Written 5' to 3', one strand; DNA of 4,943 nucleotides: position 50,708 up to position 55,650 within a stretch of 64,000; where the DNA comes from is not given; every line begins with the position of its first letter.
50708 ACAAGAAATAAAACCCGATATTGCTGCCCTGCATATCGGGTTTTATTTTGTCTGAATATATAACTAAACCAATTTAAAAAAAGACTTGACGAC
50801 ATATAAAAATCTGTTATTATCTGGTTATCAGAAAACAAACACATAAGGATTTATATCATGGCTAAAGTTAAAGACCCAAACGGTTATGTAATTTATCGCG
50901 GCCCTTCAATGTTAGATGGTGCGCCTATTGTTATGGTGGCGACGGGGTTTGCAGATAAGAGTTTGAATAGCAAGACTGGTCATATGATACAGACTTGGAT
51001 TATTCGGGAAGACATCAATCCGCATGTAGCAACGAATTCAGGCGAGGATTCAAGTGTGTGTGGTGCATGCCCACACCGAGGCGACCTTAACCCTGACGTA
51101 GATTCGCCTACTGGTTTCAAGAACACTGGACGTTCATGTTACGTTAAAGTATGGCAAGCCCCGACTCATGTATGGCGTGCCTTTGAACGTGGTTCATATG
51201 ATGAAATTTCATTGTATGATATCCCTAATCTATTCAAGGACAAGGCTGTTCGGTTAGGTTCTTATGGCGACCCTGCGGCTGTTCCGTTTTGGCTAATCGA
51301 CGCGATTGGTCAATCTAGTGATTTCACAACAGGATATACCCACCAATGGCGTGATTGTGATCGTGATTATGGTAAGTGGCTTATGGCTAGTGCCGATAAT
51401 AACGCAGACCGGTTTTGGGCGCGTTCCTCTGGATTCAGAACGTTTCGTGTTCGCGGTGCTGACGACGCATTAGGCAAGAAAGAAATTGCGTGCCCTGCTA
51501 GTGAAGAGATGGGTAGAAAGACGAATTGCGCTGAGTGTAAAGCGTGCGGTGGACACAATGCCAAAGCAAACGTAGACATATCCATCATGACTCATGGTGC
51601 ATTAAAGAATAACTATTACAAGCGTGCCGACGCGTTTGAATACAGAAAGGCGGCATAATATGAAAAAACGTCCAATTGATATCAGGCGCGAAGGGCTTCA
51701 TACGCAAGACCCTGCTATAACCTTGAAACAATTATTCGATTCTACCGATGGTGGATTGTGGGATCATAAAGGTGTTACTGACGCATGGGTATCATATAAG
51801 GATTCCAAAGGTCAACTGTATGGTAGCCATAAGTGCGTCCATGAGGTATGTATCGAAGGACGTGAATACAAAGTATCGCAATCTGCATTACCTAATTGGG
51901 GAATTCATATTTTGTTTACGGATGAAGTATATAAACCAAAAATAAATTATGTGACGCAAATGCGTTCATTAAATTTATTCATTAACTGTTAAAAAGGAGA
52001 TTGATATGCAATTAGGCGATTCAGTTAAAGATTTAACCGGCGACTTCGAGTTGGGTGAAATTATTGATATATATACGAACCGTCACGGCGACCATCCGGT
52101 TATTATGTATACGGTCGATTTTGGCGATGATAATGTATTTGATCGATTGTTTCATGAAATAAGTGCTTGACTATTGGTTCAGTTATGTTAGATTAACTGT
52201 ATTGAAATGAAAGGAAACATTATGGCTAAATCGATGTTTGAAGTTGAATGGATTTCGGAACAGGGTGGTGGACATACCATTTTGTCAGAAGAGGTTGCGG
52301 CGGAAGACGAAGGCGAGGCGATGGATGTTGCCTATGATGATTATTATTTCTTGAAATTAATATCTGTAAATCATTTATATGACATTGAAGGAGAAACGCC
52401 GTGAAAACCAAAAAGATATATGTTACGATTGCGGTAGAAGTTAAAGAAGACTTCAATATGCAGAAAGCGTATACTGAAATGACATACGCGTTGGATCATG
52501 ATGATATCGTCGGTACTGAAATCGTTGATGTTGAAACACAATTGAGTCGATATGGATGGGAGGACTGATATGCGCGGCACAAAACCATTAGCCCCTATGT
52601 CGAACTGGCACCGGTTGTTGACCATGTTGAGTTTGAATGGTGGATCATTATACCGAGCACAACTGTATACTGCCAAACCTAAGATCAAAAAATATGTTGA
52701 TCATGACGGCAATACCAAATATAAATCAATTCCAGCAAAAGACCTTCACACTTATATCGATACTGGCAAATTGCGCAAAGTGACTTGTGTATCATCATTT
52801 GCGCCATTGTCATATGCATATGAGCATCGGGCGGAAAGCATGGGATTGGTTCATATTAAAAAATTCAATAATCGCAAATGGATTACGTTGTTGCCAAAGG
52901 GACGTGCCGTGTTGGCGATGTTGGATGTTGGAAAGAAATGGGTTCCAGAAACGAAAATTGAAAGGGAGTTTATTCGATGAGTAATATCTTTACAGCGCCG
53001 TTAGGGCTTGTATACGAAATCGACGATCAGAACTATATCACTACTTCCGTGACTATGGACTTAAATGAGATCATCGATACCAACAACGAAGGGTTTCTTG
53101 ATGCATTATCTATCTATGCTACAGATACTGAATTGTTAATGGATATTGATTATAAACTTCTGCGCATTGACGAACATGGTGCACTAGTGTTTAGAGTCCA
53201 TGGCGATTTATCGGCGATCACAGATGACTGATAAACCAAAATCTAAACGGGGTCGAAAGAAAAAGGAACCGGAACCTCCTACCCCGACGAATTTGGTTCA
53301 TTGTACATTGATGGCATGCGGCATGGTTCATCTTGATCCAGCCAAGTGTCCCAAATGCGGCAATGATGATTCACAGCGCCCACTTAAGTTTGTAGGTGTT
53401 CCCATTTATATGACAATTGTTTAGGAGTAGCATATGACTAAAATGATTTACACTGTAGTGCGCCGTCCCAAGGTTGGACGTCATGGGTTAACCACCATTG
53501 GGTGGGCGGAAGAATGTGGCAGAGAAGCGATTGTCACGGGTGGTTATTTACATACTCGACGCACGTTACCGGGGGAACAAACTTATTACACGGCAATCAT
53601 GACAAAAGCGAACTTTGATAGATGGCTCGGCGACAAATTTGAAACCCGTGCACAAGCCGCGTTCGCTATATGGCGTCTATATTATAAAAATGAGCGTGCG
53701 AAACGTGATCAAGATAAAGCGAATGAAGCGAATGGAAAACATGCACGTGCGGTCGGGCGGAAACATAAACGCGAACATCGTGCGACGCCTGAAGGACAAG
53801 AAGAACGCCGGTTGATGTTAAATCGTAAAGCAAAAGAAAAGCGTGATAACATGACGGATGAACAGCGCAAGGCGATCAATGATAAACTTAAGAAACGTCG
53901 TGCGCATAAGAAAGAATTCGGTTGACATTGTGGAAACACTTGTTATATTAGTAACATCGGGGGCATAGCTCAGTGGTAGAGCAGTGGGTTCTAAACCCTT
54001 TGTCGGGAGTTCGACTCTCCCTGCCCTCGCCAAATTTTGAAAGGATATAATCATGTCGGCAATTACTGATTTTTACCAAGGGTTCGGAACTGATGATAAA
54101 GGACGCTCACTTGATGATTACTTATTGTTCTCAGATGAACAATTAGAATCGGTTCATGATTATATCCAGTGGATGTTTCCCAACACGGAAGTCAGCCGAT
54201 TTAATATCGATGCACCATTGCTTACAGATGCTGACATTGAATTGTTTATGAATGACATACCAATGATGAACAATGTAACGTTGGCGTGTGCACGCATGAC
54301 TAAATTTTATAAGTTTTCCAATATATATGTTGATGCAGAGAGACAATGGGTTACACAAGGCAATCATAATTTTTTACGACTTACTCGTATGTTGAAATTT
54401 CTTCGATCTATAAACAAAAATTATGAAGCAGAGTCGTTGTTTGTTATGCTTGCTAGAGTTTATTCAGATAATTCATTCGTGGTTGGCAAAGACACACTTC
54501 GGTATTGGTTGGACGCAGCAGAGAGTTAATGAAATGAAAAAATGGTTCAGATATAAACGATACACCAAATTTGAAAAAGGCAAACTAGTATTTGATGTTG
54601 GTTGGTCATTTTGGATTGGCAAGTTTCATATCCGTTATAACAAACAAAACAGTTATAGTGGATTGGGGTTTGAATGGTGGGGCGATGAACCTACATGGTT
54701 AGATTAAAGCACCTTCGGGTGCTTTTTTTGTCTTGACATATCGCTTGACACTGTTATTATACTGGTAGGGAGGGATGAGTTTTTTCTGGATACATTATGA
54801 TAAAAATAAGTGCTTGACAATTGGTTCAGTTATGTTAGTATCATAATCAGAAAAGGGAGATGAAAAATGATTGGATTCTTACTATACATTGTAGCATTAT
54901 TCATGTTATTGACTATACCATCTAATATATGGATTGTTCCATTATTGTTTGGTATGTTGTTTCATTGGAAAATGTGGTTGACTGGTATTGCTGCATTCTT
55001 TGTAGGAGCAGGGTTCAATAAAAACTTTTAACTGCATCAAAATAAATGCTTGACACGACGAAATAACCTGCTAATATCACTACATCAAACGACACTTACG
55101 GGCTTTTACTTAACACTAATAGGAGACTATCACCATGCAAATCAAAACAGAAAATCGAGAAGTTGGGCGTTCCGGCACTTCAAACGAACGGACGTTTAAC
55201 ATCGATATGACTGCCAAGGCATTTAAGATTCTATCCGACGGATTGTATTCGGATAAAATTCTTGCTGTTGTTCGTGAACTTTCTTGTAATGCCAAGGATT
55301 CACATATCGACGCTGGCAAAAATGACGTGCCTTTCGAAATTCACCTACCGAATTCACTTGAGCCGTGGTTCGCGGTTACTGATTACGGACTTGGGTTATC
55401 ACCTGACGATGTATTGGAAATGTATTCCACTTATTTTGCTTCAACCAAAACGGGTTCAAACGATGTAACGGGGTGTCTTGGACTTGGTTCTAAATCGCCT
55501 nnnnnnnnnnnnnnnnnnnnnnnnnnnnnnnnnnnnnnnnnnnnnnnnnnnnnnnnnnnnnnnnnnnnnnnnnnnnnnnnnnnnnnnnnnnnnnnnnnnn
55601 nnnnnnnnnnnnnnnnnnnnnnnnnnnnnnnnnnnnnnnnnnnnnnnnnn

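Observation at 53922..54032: tRNA with anticodon CUA (amber suppressor) under its own promoter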

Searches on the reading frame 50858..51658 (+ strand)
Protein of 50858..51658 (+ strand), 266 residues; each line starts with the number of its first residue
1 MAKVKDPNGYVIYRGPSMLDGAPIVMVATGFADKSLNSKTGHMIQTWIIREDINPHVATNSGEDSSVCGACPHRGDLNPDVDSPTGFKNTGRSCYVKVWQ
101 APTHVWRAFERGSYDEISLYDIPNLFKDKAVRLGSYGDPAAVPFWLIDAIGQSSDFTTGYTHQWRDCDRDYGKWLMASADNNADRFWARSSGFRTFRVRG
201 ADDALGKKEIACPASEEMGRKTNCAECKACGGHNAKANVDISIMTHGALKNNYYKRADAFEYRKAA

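Call 8: search_protein_families(library=phrogs, proteins=[window:50858-51658:+], max_evalue=0.001)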
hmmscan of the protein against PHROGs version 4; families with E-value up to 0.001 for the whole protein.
window:50858-51658:+ (266 aa): 1 family
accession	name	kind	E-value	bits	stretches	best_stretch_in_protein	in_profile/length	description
phrog_2554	-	unknown function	6.7e-78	263.9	1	4-255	281-521/529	-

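Call 9: search_protein_families(library=pfam, proteins=[window:50858-51658:+], max_evalue=0.001)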
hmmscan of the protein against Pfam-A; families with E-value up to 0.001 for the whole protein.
window:50858-51658:+ (266 aa): 1 family
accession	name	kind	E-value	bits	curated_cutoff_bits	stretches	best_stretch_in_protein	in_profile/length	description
PF23872.1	DUF7227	-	0.00011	22.3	27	1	206-252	174-216/223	Domain of unknown function (DUF7227)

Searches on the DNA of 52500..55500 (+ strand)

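Call 5: search_dna_similar(query=window:52500-55500:+, collection=phages, mode=near)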
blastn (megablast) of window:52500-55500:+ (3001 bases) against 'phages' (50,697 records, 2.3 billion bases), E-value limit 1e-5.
No match.

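Call 11: search_dna_similar(query=window:53900-54060:+, collection=phages, mode=distant, max_rows=40, max_evalue=0.001)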
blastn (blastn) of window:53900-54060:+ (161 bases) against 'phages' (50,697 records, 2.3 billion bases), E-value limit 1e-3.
Records with a match: 60; places in all: 62; records where one place covers at least 80% of the query: 0.
Best place of each record, by identity: 80-90% 43; 60-80% 17.
By first word of the organism name: Streptomyces 22; Stenotrophomonas 14; Escherichia 13; Synechococcus 3; Sinorhizobium 2; Pseudomonas 2; Phaeobacter 1; Bacteriophage 1; Mesorhizobium 1; Mycobacterium 1.
By host as written in the record: Streptomyces griseus ATCC 10137 11; Stenotrophomonas maltophilia 10; - 7; Streptomyces viridochromogenes DSM40736 5; Escherichia coli 3; Escherichia coli K-12 2; Escherichia sp. STEC O157 2; Sinorhizobium meliloti Ort11 2; and 12 more.
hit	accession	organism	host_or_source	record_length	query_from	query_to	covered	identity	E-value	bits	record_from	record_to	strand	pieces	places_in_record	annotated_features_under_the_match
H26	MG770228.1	Escherichia phage PMBT57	Escherichia coli O111:H-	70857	67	142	47%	75.3%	3e-4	51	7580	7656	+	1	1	none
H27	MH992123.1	Escherichia phage OLB145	Escherichia coli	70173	67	142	47%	75.3%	3e-4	51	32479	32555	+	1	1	none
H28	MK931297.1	Escherichia phage vB_EcoP_3HA13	Escherichia coli serotype O111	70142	67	142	47%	75.3%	3e-4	51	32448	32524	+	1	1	tRNA-Asn | tRNA-Ser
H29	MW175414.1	Escherichia phage VEc25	Escherichia coli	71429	67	142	47%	75.3%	3e-4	51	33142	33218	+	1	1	tRNA-Asn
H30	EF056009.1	Escherichia phage N4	Escherichia coli K-12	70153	67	142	47%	75.3%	3e-4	51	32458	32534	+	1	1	none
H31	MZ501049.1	Escherichia phage AlfredRasser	Escherichia coli K-12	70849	67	142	47%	75.3%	3e-4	51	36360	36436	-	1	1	tRNA-Asn | tRNA-Ser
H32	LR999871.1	Escherichia phage vB_Eco_Jura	-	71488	67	142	47%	75.3%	3e-4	51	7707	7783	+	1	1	tRNA-Asn | tRNA-Ser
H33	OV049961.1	Escherichia phage vB_Eco_SPSP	-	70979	67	142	47%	75.3%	3e-4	51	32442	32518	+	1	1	tRNA-Asn | tRNA-Ser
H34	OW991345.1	Escherichia phage vB_Eco_AL25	-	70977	67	142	47%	75.3%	3e-4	51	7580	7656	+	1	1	tRNA-Asn | tRNA-Ser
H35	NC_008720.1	Escherichia phage N4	Escherichia coli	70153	67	142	47%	75.3%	3e-4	51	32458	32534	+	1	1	none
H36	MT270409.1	Phaeobacter phage MD18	Phaeobacter inhibens DSM 17395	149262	61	135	47%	76.3%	3e-4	50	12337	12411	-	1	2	tRNA-Trp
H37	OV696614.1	Escherichia phage Cyrano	-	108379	67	134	42%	76.8%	3e-4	50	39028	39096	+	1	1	tRNA-Asn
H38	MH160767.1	Escherichia phage vB_EcoM-Ro157c2YLVW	Escherichia sp. STEC O157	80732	67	133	42%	76.5%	1e-3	48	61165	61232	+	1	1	tRNA-Asn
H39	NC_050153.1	Escherichia phage vB_EcoM-Ro157c2YLVW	Escherichia sp. STEC O157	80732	67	133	42%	76.5%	1e-3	48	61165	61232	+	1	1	tRNA-Asn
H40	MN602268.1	Bacteriophage DSS3_MAL1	-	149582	63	126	40%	80.0%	6e-6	56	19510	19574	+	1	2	tRNA-Thr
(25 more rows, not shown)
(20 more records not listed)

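Call 30: search_dna_similar(query=window:53959-54032:+, collection=ecoli_genomes, mode=distant, max_evalue=10, max_rows=10)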
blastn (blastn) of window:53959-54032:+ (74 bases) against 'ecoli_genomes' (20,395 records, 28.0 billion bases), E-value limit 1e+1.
Records with a match: 292; places in all: 293; records where one place covers at least 80% of the query: 273.
Genomes with a match: 292 of 5426; with a place that covers at least 80% of the query: 273. Places per genome that has any: lowest 1, median 1, highest 2. On chromosomes: 1 places; on plasmids: 292.
Best place of each record, by identity: 80-90% 1; 60-80% 291.
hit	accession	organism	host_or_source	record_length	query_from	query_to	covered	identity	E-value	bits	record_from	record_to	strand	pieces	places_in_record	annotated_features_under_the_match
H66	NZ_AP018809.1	Escherichia coli strain E2865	Bos taurus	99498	8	74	91%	76.5%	4e-3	48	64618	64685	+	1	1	tRNA-Asn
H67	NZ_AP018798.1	Escherichia coli strain E2855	Bos taurus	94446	8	74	91%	76.5%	4e-3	48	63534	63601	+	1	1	tRNA-Asn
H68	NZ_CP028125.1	Escherichia coli O26 str. RM10386 strain RM10386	Bos taurus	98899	8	74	91%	76.5%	4e-3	48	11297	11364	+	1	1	tRNA-Asn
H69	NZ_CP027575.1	Escherichia coli strain 2013C-4081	missing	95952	8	74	91%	76.5%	4e-3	48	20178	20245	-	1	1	tRNA-Asn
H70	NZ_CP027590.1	Escherichia coli strain 2014C-3011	Homo sapiens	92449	8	74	91%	76.5%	4e-3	48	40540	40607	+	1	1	tRNA-Asn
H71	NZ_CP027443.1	Escherichia coli strain 2013C-3252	Homo sapiens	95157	8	74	91%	76.5%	4e-3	48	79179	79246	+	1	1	tRNA-Asn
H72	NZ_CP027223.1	Escherichia coli strain 2015C-3101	Homo sapiens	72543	8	74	91%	76.5%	4e-3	48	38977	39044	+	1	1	tRNA-Asn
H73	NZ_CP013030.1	Escherichia coli strain 2012C-4227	Homo sapiens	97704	8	74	91%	76.5%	4e-3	48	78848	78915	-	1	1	tRNA-Asn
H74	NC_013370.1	Escherichia coli O111:H- str. 11128 strain 11128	-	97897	8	74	91%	76.5%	4e-3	48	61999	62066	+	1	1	tRNA-Asn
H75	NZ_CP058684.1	Escherichia coli strain MBT-5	ready to eat mixed salad leaves ...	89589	8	74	91%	76.5%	4e-3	48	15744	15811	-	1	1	tRNA-Asn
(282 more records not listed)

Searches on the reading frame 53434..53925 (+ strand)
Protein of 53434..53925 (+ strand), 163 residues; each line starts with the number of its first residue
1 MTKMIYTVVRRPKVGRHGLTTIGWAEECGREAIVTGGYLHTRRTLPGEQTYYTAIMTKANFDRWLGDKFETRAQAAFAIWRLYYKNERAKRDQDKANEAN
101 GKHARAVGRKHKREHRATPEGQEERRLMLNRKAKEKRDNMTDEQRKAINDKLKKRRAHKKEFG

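Call 8: search_protein_families(library=phrogs, proteins=[window:53434-53925:+], max_evalue=0.001)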
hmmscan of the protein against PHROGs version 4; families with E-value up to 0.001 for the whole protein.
window:53434-53925:+ (163 aa): 0 families

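Call 9: search_protein_families(library=pfam, proteins=[window:53434-53925:+], max_evalue=0.001)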
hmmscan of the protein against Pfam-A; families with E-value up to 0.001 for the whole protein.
window:53434-53925:+ (163 aa): 0 families

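Call 31: search_protein_families(library=ncbifam, proteins=[window:53434-53925:+], max_evalue=0.001)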
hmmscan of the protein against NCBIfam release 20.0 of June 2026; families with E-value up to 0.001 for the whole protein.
window:53434-53925:+ (163 aa): 0 families
